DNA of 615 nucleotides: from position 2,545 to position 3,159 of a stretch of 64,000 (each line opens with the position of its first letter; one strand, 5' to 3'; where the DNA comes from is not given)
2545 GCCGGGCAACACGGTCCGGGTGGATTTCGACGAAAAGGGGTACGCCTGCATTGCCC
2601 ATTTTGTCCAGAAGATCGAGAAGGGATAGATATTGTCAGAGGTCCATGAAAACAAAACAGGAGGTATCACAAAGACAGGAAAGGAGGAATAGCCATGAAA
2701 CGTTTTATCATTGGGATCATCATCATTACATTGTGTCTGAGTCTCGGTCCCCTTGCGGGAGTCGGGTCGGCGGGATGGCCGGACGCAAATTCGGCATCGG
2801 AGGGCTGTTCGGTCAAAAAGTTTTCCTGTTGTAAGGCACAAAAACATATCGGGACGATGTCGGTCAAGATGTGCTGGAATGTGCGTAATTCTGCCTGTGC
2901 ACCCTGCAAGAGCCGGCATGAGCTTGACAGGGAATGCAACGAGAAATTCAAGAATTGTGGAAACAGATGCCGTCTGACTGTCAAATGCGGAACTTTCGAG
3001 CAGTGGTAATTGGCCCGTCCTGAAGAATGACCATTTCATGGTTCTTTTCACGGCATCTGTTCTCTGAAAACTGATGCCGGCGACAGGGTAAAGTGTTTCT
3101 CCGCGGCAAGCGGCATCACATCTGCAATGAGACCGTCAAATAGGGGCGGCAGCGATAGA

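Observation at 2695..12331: Hypothesis: Sec-exported Cys-rich proteins are substrates of the adjacent TolC / PAS-MFP / MacB-type tripartite exporter (two-step secretion)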

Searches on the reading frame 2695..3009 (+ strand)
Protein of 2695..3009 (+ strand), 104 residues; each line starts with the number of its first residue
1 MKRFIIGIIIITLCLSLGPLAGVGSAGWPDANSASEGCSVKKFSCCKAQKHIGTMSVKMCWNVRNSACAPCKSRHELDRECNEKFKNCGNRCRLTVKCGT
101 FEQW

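Call 4: search_protein_families(library=pfam, proteins=[window:2695-3009:+], max_evalue=1)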
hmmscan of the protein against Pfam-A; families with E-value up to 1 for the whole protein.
window:2695-3009:+ (104 aa): 0 families

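Call 7: search_protein_families(library=ncbifam, proteins=[window:2695-3009:+], max_evalue=1)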
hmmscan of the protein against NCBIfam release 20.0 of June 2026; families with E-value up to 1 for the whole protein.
window:2695-3009:+ (104 aa): 0 families

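Call 9: find_homologous_proteins(query=A1, max_evalue=0.001)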
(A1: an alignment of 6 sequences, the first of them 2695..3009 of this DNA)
Query A1 (6 sequences) (104 aa, profile of the alignment): 9 proteins with E <= 0.001 among 1793 candidates.
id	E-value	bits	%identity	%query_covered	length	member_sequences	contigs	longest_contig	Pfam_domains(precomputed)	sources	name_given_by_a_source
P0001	2.0e-43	165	21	86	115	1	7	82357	-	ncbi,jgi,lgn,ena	-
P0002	4.6e-43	164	23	82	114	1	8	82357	-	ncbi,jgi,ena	jgi:hypothetical protein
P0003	7.5e-43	163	24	82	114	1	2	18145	-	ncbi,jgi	-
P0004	2.6e-38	148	23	83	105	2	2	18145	-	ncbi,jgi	-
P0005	5.6e-37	144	25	85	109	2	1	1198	-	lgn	-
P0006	8.2e-27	112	53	88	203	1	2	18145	-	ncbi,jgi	-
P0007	6.9e-26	109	100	100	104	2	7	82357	-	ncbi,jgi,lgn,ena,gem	-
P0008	1.0e-20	92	27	88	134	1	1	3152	-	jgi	jgi:hypothetical protein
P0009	1.1e-20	92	30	53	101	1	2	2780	-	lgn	-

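Call 11: find_encoding_contigs(protein=P0003, flank=10000, max_places=6)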
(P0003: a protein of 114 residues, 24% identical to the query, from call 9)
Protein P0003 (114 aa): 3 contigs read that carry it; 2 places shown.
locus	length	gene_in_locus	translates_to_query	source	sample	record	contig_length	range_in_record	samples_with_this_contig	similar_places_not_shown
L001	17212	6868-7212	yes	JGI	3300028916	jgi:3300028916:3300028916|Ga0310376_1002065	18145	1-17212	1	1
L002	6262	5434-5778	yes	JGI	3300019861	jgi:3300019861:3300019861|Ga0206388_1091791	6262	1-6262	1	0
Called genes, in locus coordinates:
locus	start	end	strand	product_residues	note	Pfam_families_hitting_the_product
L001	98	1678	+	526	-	PF11898:DUF3418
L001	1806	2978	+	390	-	PF00654:Voltage_CLC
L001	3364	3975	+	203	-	-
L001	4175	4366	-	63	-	-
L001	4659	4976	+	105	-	-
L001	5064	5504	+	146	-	-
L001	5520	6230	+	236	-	-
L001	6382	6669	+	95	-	-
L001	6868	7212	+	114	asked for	-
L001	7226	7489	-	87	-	-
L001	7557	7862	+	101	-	PF11898:DUF3418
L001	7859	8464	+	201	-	PF00300:His_Phos_1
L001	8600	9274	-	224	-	PF00753:Lactamase_B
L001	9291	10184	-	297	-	PF14326:DUF4384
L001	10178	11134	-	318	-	PF01180:DHO_dh, PF00977:His_biosynth (faint), PF01207:Dus, PF03060:NMO (weak)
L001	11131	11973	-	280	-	PF00175:NAD_binding_1 (weak), PF10418:DHODB_Fe-S_bind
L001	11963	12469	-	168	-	PF13527:Acetyltransf_9 (faint), PF00583:Acetyltransf_1, PF13673:Acetyltransf_10, PF13508:Acetyltransf_7, PF08445:FR47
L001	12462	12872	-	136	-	PF03610:EIIA-man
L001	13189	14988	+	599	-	PF17297:PEPCK_N, PF00821:PEPCK_GTP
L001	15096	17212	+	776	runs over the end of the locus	PF00027:cNMP_binding, PF00871:Acetate_kinase, PF06130:PTAC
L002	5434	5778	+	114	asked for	-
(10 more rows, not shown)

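Call 12: find_encoding_contigs(protein=P0008, flank=10000)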
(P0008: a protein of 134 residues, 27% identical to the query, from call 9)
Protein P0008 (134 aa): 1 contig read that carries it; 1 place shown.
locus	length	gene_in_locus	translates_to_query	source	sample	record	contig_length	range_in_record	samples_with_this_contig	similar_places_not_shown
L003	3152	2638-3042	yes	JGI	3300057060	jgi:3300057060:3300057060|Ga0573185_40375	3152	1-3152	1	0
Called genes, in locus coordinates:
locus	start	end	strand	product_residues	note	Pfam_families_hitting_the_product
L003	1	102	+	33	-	?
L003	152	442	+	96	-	-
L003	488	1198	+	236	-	-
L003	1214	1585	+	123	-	-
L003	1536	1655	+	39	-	-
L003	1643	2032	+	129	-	-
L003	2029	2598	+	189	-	-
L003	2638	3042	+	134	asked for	-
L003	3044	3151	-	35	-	?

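Call 13: find_encoding_contigs(protein=P0009, flank=10000)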
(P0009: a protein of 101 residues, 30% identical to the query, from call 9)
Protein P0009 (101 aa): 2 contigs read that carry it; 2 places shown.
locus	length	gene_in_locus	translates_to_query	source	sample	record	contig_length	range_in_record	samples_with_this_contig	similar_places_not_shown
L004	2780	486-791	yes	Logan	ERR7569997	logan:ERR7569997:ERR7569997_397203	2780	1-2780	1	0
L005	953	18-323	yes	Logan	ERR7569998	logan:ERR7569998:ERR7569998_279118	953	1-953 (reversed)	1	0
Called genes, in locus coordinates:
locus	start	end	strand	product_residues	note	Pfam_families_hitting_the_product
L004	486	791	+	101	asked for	-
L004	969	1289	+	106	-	-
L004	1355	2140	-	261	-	-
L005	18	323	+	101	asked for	-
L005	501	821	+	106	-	-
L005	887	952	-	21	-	?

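Call 14: find_encoding_contigs(protein=P0001, flank=10000, max_places=10)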
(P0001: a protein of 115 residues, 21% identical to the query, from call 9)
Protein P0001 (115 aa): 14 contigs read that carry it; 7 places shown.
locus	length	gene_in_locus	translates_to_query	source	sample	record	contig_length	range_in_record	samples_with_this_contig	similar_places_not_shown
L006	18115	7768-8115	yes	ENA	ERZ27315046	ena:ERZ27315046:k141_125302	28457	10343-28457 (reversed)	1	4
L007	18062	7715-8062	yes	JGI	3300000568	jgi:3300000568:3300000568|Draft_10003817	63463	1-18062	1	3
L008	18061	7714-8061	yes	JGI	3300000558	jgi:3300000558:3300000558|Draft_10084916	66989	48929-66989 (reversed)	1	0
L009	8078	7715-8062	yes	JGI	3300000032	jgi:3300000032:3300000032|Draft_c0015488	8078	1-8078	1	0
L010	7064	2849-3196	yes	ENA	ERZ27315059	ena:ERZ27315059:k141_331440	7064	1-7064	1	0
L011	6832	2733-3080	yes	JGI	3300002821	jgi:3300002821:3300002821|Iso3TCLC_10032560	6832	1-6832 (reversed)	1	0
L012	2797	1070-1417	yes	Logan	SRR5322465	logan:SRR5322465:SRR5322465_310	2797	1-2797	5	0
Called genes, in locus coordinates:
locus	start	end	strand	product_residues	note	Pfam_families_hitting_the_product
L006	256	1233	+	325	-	-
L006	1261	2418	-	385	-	PF14907:NTP_transf_5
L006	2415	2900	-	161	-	-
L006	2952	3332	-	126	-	PF00717:Peptidase_S24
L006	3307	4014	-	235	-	-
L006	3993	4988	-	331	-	PF04055:Radical_SAM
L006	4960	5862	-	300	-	PF04055:Radical_SAM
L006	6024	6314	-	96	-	-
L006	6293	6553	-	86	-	PF05402:PqqD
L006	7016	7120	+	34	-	-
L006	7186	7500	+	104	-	-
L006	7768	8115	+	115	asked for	-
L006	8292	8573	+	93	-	-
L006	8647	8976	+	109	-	-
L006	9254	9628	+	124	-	-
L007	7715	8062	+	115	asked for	-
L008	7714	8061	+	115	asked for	-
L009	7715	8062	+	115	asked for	-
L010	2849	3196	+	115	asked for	-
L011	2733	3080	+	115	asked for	-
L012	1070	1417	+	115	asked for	-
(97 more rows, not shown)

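Call 61: search_protein_families(library=ncbifam, proteins=[L001:98-1678:+, L001:7557-7862:+], max_evalue=0.001)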
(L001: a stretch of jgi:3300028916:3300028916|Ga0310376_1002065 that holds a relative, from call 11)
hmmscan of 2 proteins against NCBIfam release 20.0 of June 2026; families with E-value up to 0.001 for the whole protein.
L001:98-1678:+ (526 aa): 2 families
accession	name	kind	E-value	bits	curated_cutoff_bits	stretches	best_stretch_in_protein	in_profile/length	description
TIGR01967.1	DEAH_box_HrpA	equivalog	9.6e-84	281.9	722.75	1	1-520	766-1283/1284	ATP-dependent RNA helicase HrpA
NF008348.1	PRK11131.1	equivalog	1.2e-57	195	1400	1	1-520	769-1286/1287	ATP-dependent RNA helicase HrpA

L001:7557-7862:+ (101 aa): 2 families
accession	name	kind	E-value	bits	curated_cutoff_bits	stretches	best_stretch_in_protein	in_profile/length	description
TIGR01967.1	DEAH_box_HrpA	equivalog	6.9e-06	24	722.75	1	4-94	1169-1257/1284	ATP-dependent RNA helicase HrpA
NF008348.1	PRK11131.1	equivalog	0.00023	18.5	1400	1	5-95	1173-1261/1287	ATP-dependent RNA helicase HrpA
